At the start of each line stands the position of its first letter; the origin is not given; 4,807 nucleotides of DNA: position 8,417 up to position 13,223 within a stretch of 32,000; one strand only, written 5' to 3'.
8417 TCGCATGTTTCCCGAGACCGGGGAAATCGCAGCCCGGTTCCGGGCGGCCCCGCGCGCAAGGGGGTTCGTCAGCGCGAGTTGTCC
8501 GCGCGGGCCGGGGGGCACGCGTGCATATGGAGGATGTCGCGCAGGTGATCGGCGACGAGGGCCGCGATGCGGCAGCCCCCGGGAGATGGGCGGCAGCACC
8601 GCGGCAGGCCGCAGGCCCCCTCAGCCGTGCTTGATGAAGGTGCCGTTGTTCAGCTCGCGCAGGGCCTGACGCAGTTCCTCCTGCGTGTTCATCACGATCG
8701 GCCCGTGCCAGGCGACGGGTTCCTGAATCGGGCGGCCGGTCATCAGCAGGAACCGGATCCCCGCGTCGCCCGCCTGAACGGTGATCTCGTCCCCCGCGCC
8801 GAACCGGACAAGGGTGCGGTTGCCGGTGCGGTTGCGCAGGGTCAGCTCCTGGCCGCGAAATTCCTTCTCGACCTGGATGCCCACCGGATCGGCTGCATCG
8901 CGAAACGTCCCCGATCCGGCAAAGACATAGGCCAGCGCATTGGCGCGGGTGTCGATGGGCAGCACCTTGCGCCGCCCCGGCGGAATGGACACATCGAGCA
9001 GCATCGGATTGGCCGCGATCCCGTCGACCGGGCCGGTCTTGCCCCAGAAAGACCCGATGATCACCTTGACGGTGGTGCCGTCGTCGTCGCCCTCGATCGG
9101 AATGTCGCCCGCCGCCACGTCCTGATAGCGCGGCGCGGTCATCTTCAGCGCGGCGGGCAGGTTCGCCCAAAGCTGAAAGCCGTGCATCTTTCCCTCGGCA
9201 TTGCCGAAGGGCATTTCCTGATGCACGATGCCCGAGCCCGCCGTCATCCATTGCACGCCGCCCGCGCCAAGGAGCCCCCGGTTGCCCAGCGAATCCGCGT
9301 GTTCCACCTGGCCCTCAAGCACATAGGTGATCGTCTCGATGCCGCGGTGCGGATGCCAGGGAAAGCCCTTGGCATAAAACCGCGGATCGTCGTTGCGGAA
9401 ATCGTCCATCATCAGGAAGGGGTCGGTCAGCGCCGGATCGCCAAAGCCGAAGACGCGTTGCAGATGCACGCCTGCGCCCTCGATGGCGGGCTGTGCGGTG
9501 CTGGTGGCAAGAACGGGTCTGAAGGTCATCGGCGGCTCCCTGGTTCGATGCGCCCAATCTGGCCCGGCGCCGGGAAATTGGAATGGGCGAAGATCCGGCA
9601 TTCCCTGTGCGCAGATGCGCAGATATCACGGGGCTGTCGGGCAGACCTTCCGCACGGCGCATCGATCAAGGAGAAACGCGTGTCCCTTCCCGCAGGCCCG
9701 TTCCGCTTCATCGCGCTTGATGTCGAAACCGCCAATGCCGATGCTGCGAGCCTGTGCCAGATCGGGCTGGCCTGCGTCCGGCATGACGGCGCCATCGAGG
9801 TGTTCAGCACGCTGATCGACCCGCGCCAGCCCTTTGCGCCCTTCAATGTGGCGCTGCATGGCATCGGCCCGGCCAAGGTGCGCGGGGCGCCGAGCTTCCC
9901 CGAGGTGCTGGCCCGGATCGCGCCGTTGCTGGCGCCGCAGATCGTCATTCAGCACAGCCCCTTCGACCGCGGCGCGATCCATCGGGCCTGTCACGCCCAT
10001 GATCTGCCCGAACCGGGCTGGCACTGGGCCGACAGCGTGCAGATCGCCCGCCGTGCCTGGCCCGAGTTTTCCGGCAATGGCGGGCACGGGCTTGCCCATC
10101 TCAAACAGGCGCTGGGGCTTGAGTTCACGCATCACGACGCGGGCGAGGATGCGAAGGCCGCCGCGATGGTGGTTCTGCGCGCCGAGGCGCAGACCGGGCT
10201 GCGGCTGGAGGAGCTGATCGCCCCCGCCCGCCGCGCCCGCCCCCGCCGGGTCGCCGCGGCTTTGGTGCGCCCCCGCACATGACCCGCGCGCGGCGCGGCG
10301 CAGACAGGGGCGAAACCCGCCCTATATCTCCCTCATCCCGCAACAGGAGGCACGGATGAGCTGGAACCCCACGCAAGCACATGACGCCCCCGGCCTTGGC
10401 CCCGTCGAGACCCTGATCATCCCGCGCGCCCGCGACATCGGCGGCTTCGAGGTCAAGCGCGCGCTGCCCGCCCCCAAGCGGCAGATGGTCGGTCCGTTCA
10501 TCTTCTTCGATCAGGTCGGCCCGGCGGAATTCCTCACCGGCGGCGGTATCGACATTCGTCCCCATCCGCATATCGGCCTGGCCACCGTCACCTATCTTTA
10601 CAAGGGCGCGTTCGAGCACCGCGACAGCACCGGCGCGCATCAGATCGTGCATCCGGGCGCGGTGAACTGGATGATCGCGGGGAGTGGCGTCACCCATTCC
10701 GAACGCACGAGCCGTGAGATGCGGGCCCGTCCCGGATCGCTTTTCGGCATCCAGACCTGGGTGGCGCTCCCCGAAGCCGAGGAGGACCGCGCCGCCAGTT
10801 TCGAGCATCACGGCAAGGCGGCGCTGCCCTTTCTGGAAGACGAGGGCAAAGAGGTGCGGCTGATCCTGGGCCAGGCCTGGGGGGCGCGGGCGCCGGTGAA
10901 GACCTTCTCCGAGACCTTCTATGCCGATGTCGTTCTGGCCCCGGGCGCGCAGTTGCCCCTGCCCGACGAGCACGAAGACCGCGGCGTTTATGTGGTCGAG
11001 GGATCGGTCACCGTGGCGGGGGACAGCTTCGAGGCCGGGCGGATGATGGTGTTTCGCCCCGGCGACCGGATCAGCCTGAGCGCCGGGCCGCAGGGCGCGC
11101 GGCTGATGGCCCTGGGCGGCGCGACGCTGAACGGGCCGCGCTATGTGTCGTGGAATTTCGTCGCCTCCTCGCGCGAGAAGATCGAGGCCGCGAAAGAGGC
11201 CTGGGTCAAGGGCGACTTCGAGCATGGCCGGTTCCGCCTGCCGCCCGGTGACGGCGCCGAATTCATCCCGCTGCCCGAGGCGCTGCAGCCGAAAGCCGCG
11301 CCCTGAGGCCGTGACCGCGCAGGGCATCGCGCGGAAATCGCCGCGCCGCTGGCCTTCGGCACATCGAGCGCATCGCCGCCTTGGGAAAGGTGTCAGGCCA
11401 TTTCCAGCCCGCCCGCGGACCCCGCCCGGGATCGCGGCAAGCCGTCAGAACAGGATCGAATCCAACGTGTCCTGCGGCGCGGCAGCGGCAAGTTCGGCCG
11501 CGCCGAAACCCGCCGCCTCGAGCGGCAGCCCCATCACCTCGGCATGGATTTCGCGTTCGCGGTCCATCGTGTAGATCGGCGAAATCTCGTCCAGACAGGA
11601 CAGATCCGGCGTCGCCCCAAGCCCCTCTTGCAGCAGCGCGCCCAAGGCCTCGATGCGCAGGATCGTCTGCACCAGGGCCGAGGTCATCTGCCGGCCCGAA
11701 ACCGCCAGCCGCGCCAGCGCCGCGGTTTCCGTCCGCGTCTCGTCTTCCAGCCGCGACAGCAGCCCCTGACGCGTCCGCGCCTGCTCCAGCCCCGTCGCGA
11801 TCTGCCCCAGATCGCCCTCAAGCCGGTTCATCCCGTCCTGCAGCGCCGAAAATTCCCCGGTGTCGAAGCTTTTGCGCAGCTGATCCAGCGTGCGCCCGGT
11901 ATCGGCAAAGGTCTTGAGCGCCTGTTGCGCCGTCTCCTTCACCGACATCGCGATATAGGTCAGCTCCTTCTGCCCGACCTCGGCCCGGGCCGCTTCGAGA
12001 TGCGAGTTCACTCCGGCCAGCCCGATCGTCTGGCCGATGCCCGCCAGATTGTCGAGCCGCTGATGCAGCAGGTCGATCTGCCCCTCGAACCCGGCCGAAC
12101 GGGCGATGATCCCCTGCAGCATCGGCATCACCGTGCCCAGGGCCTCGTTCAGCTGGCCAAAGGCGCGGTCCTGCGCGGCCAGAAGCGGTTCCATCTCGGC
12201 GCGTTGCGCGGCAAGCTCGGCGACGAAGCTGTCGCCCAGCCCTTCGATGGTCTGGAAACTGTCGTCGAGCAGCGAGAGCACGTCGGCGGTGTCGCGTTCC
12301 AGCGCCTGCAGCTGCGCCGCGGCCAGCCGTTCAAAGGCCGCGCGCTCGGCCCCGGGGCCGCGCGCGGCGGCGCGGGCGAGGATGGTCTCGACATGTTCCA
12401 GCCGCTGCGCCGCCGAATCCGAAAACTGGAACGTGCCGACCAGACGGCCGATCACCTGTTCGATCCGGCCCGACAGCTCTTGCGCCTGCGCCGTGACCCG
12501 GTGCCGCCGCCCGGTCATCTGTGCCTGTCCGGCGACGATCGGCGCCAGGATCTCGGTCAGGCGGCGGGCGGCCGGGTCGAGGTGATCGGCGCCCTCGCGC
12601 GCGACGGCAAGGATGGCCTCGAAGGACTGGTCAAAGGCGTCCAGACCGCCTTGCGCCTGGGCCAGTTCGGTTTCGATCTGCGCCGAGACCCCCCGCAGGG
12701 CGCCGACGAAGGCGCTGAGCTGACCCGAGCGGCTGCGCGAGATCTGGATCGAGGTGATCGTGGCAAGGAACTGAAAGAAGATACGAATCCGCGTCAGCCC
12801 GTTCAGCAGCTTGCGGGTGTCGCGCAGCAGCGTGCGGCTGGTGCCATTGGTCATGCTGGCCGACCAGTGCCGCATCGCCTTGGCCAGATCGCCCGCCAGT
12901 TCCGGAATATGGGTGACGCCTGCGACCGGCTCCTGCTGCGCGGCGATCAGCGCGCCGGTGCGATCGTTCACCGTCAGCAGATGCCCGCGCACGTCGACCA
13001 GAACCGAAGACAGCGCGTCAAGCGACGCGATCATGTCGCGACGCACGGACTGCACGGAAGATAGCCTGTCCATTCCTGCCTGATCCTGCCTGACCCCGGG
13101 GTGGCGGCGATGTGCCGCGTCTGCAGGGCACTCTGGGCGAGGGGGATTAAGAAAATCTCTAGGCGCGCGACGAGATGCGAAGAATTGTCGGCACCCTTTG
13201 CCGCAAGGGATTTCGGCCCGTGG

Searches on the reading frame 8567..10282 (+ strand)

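Call 44: search_protein_families(library=pfam, proteins=[window:8567-10282:+], max_evalue=0.0001)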
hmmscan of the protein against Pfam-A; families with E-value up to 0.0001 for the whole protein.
window:8567-10282:+ (571 aa): 1 family
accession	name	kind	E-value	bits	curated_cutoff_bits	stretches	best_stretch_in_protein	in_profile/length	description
PF00929.31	RNase_T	-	3.7e-16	60.5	24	1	382-534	1-162/164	Exonuclease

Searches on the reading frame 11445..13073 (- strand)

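Call 45: search_protein_families(library=pfam, proteins=[window:11445-13073:-], max_evalue=0.01)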
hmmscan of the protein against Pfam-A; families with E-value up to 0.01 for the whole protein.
window:11445-13073:- (542 aa): 1 family
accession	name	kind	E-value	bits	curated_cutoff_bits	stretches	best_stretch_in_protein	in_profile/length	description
PF04108.17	ATG17_like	-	2.1e-05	24.6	43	0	5-164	112-254/355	Autophagy protein ATG17-like domain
